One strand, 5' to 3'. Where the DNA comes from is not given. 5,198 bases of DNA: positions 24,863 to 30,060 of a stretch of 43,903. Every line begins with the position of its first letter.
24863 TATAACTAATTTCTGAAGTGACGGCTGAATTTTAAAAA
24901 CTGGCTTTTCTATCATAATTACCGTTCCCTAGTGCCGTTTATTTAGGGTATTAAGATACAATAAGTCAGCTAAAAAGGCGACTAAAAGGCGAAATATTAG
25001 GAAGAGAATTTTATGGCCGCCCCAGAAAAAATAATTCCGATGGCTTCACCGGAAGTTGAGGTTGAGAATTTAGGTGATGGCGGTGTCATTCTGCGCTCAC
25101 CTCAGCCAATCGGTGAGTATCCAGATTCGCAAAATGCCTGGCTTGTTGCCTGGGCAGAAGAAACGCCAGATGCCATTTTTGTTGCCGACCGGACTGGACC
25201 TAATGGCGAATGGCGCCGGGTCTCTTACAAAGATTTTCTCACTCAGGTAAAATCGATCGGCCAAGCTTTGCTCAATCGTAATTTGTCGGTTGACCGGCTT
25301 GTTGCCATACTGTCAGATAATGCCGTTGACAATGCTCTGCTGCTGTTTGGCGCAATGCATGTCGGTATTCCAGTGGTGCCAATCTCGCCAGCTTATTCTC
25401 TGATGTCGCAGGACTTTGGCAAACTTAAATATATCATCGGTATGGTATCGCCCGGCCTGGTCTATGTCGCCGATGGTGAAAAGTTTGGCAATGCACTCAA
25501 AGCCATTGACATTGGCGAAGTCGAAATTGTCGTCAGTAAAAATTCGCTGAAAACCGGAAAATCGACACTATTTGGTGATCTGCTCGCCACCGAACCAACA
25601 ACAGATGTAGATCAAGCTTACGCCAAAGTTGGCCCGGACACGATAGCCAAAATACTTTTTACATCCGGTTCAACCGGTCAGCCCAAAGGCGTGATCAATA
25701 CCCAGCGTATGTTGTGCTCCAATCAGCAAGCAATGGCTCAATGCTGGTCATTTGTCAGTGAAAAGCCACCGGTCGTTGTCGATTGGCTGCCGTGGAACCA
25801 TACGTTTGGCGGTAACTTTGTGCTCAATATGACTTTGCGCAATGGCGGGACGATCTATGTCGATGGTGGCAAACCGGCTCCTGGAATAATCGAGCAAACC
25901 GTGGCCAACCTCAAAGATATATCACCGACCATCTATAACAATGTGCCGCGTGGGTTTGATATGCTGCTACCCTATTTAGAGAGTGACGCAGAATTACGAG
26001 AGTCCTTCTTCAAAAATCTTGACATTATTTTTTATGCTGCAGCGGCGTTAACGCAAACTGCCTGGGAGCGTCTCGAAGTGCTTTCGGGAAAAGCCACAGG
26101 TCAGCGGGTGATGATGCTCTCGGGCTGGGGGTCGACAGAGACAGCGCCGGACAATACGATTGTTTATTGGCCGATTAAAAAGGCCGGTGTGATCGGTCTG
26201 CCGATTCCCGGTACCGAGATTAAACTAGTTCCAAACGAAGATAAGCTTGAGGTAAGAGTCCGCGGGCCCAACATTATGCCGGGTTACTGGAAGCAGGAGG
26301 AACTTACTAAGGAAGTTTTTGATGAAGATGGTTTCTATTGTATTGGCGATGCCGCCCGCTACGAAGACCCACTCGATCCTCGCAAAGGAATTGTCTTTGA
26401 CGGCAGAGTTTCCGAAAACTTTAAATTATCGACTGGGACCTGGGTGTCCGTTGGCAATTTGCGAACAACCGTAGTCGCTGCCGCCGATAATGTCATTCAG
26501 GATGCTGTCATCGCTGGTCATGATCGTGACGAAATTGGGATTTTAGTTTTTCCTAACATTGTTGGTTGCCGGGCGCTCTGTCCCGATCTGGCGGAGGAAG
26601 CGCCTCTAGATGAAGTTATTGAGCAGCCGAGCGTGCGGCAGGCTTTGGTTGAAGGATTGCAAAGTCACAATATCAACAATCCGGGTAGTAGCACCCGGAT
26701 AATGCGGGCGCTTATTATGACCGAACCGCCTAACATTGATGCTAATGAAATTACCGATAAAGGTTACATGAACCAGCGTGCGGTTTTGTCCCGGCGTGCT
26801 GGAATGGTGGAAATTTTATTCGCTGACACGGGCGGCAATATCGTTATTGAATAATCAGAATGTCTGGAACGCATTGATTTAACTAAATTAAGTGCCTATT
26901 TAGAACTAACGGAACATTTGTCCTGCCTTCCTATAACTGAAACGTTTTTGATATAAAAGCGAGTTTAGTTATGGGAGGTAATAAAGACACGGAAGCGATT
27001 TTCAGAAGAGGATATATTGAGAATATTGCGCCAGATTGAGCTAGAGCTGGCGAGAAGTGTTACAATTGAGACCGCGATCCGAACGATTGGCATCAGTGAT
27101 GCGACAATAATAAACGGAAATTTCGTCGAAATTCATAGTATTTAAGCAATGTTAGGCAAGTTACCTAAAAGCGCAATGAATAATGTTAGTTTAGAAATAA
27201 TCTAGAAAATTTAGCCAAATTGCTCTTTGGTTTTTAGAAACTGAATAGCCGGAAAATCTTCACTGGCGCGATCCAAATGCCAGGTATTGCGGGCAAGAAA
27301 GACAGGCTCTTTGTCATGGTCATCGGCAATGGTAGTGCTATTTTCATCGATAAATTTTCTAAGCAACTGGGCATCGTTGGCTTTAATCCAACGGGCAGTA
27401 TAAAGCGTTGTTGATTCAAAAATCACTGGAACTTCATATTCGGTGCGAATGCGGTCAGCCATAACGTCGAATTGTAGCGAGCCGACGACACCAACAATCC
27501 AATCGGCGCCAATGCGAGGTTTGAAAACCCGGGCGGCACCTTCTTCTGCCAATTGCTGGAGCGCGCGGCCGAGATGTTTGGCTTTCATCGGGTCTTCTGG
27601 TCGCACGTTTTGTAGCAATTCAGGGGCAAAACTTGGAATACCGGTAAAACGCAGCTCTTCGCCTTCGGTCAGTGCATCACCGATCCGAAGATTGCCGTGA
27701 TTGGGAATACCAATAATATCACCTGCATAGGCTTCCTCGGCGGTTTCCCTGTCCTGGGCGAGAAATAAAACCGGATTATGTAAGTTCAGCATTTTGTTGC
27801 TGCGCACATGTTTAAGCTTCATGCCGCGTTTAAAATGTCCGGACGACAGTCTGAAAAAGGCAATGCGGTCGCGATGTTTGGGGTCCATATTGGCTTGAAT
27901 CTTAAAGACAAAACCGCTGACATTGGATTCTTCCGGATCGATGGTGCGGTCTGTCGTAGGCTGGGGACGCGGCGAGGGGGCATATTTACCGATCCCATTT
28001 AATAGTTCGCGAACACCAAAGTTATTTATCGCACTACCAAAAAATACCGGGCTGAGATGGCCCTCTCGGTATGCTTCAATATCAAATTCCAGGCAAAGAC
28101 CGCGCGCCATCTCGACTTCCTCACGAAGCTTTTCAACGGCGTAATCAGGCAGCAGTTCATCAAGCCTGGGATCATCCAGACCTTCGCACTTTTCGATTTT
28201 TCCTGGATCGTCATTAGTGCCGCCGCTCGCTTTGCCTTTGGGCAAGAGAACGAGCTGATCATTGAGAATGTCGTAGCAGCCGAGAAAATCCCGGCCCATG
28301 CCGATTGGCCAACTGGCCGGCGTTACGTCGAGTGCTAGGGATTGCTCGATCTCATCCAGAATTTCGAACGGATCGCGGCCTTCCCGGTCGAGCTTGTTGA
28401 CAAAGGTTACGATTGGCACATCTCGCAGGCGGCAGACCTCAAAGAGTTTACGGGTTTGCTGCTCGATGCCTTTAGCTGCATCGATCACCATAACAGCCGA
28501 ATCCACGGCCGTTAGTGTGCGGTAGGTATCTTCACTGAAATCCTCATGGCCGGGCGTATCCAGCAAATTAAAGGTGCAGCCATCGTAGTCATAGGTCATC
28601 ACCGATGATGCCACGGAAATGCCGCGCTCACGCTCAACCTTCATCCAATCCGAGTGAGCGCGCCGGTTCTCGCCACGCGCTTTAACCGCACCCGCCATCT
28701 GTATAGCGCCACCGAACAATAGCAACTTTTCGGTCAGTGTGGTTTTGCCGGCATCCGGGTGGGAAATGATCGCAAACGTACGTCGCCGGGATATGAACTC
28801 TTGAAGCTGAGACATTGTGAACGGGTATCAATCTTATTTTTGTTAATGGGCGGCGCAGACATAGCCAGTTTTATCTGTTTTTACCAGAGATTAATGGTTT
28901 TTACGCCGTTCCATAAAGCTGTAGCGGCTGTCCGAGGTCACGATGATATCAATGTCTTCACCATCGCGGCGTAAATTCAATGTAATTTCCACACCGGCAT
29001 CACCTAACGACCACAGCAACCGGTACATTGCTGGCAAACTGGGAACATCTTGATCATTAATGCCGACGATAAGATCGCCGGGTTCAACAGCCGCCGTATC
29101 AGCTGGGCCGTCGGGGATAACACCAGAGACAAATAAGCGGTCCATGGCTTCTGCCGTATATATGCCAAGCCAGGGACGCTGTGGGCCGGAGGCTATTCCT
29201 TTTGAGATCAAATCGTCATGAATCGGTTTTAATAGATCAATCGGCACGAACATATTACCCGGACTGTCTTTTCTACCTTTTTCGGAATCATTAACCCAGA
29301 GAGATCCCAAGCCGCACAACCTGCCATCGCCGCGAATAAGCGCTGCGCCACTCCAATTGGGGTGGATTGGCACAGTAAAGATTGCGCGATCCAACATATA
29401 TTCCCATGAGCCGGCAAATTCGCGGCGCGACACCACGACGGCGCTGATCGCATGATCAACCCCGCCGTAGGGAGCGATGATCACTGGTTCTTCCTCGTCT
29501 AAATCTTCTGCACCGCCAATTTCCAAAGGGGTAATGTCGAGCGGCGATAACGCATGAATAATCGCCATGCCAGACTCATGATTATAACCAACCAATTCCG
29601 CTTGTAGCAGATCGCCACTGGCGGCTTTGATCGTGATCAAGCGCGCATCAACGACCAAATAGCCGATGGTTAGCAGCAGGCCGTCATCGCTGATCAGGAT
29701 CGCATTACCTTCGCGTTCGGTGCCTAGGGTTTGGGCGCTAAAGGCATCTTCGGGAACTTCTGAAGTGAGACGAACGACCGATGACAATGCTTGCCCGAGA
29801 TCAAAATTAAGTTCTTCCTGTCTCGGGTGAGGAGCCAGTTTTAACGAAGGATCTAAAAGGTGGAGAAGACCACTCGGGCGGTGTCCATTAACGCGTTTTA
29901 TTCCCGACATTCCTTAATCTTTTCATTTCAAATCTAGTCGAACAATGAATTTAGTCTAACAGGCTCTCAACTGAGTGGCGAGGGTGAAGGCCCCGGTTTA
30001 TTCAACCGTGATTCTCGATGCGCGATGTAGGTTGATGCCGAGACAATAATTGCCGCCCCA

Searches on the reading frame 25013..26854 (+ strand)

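Call 57: search_protein_families(library=pfam, proteins=[window:25013-26854:+], max_evalue=0.00001)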
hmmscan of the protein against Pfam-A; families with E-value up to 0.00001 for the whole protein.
window:25013-26854:+ (613 aa): 1 family
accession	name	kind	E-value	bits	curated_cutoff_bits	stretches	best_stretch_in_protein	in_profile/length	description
PF00501.34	AMP-binding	-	2.1e-53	181.9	29.9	1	46-426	3-384/384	AMP-binding enzyme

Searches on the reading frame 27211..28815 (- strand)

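Call 57: search_protein_families(library=pfam, proteins=[window:27211-28815:-], max_evalue=0.00001)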
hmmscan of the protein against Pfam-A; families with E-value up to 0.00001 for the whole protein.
window:27211-28815:- (534 aa): 5 families
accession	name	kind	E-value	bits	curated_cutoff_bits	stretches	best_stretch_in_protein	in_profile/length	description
PF00009.33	GTP_EFTU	-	9.5e-53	179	26.5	1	10-280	2-187/188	Elongation factor Tu GTP binding domain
PF16658.11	RF3_C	-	9.3e-44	148.9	40.1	1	390-516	1-130/132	Class II release factor RF3, C-terminal domain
PF22042.2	EF-G_D2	-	3.1e-24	85.3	27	1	299-384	2-83/84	Elongation factor G domain 2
PF03144.31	GTP_EFTU_D2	-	1.9e-07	31.8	30.3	1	317-383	2-73/73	Elongation factor Tu domain 2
PF01926.29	MMR_HSR1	-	7.4e-07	29.7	21.9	1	14-141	2-113/113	50S ribosome-binding GTPase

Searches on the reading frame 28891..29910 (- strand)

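Call 57: search_protein_families(library=pfam, proteins=[window:28891-29910:-], max_evalue=0.00001)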
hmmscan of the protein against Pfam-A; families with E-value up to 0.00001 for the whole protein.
window:28891-29910:- (339 aa): 4 families
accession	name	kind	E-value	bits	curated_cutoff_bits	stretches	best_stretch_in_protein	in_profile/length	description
PF13365.12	Trypsin_2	-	3.9e-11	44.3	27.6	1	68-201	1-144/144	Trypsin-like peptidase domain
PF13180.12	PDZ_2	-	1.7e-09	38.3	27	1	247-323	2-77/80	PDZ domain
PF17820.7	PDZ_6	-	4.6e-07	29.9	27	1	260-301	1-42/54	PDZ domain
PF00595.29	PDZ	-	7.8e-07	29.8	23.2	1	247-293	11-61/81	PDZ domain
